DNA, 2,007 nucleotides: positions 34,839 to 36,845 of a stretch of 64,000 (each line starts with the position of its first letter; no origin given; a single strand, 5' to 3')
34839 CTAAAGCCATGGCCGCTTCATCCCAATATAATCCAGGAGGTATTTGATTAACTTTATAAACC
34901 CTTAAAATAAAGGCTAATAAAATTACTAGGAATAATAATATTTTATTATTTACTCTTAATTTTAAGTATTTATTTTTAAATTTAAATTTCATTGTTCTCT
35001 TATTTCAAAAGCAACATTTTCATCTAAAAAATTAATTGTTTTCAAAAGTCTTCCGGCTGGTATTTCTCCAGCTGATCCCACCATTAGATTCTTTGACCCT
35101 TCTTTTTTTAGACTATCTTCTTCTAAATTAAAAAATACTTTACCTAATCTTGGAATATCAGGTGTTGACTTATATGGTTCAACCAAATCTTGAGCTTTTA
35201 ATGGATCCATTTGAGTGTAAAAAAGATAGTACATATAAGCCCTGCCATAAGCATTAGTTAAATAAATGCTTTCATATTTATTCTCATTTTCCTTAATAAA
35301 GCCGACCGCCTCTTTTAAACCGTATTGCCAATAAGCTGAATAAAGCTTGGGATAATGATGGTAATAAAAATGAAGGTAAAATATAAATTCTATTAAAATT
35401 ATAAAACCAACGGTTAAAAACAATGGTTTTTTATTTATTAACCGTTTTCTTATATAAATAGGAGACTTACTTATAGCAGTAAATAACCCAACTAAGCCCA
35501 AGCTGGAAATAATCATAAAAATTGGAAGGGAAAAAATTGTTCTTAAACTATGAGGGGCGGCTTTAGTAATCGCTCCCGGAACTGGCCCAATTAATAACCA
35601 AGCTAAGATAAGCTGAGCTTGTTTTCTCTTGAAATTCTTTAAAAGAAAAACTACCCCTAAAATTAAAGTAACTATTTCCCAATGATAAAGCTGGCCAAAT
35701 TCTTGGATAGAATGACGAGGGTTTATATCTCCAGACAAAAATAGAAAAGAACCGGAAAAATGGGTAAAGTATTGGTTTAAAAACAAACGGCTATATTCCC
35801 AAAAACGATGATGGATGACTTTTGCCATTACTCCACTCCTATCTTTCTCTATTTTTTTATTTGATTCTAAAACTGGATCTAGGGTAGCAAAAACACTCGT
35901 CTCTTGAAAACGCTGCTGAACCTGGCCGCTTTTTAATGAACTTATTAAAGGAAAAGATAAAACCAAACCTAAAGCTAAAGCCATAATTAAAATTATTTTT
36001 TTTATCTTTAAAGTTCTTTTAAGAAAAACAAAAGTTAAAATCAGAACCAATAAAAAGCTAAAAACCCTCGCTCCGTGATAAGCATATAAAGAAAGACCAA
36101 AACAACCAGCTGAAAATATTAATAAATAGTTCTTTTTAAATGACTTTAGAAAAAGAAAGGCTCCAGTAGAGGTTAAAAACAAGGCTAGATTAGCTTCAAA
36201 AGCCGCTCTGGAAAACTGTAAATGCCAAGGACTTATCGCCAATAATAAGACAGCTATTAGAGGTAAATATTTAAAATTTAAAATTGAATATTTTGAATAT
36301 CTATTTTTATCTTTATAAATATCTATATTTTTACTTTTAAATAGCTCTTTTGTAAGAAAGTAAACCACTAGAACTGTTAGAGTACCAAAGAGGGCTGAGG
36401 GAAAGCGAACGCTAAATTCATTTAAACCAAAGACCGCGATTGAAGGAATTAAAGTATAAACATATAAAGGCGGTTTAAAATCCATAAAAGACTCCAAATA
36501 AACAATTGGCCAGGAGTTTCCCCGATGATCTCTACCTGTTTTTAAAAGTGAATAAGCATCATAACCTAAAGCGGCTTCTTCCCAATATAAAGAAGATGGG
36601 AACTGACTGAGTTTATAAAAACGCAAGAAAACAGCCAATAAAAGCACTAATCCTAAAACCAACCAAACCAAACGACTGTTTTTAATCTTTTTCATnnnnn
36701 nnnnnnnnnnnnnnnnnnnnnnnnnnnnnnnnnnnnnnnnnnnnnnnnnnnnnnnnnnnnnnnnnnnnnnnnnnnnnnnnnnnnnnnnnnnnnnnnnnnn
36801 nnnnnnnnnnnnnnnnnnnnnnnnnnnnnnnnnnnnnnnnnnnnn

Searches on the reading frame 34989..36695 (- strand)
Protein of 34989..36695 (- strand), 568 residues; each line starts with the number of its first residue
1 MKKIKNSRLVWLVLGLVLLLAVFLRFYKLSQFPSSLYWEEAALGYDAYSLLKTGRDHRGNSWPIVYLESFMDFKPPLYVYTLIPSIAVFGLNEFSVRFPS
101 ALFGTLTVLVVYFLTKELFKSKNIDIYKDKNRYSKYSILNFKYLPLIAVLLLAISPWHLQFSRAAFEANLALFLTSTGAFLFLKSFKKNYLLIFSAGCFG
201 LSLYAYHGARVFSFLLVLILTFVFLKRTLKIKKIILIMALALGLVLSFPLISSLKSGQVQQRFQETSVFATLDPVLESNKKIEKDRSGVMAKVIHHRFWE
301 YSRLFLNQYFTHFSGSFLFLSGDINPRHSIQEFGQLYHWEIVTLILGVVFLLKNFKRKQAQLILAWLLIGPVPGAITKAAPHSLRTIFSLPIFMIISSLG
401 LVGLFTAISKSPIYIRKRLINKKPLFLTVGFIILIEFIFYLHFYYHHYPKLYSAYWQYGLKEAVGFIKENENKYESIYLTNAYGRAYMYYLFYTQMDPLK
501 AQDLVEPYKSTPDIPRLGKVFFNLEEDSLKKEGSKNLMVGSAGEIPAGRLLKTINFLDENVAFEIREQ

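Call 4: search_protein_families(library=pfam, proteins=[window:34989-36695:-], max_evalue=0.01)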
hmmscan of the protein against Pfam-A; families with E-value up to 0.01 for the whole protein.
window:34989-36695:- (568 aa): 3 families
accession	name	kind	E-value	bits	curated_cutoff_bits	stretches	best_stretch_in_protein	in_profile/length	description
PF02366.24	PMT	-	1.3e-07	31.8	22.7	1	17-124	3-113/245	Dolichyl-phosphate-mannose-protein mannosyltransferase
PF13231.12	PMT_2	-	5e-07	30.5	26.1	1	74-122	2-50/160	Dolichyl-phosphate-mannose-protein mannosyltransferase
PF19529.4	DUF6057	-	0.0025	17.2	29.8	1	97-251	70-209/569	Family of unknown function (DUF6057)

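Call 11: find_homologous_proteins(query=window:34989-36695:-)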
Query window:34989-36695:- (568 aa): 2097 proteins with E <= 0.001 among 8000 candidates; the best 120 are listed.
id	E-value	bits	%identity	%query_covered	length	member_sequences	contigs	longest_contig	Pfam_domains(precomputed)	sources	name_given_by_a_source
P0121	0.0e+0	1252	100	100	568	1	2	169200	PF02366.25,PF13231.13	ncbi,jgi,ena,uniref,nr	ncbi:hypothetical protein COT75_01770 [Candidatus Beckwithbacteria bacterium CG10_big_fil_rev_8_21_1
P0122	5.5e-228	776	66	96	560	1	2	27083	PF13231.13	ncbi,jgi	-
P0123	2.0e-218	745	64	97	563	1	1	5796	PF02366.25,PF13231.13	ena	-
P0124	6.3e-201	687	61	99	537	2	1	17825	PF02366.25,PF13231.13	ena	-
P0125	1.4e-199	682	58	98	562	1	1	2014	PF02366.25,PF13231.13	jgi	-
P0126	1.0e-198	680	60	96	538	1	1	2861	PF02366.25,PF13231.13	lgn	-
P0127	3.3e-193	661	58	93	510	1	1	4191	PF13231.13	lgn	-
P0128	3.3e-193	661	58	96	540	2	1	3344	PF13231.13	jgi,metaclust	metaclust:\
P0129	8.4e-192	657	56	97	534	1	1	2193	PF02366.25,PF13231.13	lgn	-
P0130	2.1e-190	652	59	94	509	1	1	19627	PF13231.13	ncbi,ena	-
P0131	3.4e-188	645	58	96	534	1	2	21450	PF02366.25,PF13231.13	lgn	-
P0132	1.9e-184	633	55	97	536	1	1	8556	PF02366.25,PF13231.13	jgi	jgi:4-amino-4-deoxy-L-arabinose transferase-like glycosyltransferase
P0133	3.3e-184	632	57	98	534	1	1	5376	PF02366.25,PF13231.13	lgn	-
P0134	3.1e-182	625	54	98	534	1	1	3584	PF02366.25,PF13231.13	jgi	-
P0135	3.2e-182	625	56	97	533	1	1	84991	PF02366.25,PF13231.13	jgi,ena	-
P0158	4.8e-123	430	43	96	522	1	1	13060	PF02366.25,PF02516.21,PF13231.13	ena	-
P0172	3.3e-117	411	48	85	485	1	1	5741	PF02366.25,PF02516.21,PF13231.13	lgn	-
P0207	6.7e-112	393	43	85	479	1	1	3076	PF02366.25,PF02516.21,PF13231.13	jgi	-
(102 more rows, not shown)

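Call 30: search_solved_structures(query=A2, max_evalue=1)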
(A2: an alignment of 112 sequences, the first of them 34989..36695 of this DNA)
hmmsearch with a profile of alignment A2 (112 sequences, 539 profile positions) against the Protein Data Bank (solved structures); distinct sequences matched with E-value up to 1: 2.
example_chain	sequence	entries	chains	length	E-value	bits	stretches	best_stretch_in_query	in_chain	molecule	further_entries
6el2_A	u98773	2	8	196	0.004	19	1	375-467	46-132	Transcriptional regulator TetR family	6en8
5ezm_A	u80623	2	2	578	0.039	15.7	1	69-231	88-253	4-amino-4-deoxy-L-arabinose transferase or related glycosyltransferases of PMT family | 4-amino-4-deoxy-L-arabinose (L-Ara4N) transferase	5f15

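Call 59: search_protein_families(library=ncbifam, proteins=[window:34989-36695:-], max_evalue=0.01)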
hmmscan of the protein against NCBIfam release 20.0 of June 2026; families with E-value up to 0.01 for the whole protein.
window:34989-36695:- (568 aa): 2 families
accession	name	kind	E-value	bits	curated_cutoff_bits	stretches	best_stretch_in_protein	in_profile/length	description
TIGR03663.1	TIGR03663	subfamily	5.2e-05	22.4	126.25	1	13-122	3-99/435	flippase activity-associated protein Agl23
NF009784.2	PRK13279.1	equivalog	9.4e-05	21.2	567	1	62-124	48-111/539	lipid IV(A) 4-amino-4-deoxy-L-arabinosyltransferase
